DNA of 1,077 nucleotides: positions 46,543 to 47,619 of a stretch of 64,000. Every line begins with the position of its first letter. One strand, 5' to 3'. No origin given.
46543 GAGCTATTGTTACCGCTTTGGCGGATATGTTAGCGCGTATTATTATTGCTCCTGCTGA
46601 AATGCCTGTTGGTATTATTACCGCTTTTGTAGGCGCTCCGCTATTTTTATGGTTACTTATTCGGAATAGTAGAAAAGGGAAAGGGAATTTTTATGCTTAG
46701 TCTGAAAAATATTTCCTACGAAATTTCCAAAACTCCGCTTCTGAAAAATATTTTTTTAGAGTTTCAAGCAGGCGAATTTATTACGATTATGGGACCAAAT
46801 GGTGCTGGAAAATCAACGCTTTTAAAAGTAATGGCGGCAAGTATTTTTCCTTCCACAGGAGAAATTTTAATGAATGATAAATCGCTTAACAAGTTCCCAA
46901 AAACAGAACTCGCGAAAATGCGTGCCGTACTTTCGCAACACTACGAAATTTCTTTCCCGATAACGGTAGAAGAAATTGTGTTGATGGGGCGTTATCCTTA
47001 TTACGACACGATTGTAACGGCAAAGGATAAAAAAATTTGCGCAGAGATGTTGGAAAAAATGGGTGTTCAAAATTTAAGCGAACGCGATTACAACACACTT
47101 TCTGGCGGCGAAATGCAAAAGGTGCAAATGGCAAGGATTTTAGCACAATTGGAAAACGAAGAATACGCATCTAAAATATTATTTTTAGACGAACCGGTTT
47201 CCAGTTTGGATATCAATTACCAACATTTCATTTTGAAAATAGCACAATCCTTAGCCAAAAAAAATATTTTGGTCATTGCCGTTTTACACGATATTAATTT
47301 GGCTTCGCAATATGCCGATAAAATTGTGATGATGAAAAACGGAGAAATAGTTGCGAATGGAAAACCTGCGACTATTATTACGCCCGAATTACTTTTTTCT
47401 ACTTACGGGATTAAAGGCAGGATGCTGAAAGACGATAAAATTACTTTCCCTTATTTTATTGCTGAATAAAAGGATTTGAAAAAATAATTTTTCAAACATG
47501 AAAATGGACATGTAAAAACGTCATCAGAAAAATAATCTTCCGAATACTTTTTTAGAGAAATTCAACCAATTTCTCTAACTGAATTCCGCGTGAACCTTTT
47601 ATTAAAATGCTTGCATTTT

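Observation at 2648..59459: Pervasive A-tract/T-tract palindrome (about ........-TA/TTA/TAA-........) that marks gene boundaries and also sits inside genes in all three frames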

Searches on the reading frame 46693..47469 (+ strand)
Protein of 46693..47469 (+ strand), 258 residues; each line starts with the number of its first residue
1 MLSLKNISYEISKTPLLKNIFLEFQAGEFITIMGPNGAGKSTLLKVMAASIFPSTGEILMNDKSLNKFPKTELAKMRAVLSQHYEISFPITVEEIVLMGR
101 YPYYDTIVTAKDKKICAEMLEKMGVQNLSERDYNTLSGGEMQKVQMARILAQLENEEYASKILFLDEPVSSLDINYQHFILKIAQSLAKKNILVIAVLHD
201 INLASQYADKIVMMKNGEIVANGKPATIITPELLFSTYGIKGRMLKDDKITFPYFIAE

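Call 58: search_protein_families(library=pfam, proteins=[window:46693-47469:+], max_evalue=0.0001)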
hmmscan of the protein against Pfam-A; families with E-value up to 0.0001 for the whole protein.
window:46693-47469:+ (258 aa): 4 families
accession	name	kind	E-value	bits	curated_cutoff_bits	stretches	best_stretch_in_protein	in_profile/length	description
PF00005.33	ABC_tran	-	2.4e-25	90.2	25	1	17-169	1-136/137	ABC transporter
PF13304.12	AAA_21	-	2.7e-07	31.4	27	0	32-55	4-33/304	AAA domain, putative AbiEii toxin, Type IV TA system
PF13166.12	AAA_13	-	1.8e-06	27.4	36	0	133-192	497-561/713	AAA domain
PF02463.25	SMC_N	-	2.3e-06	27.7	40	1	20-216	18-216/220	RecF/RecN/SMC N terminal domain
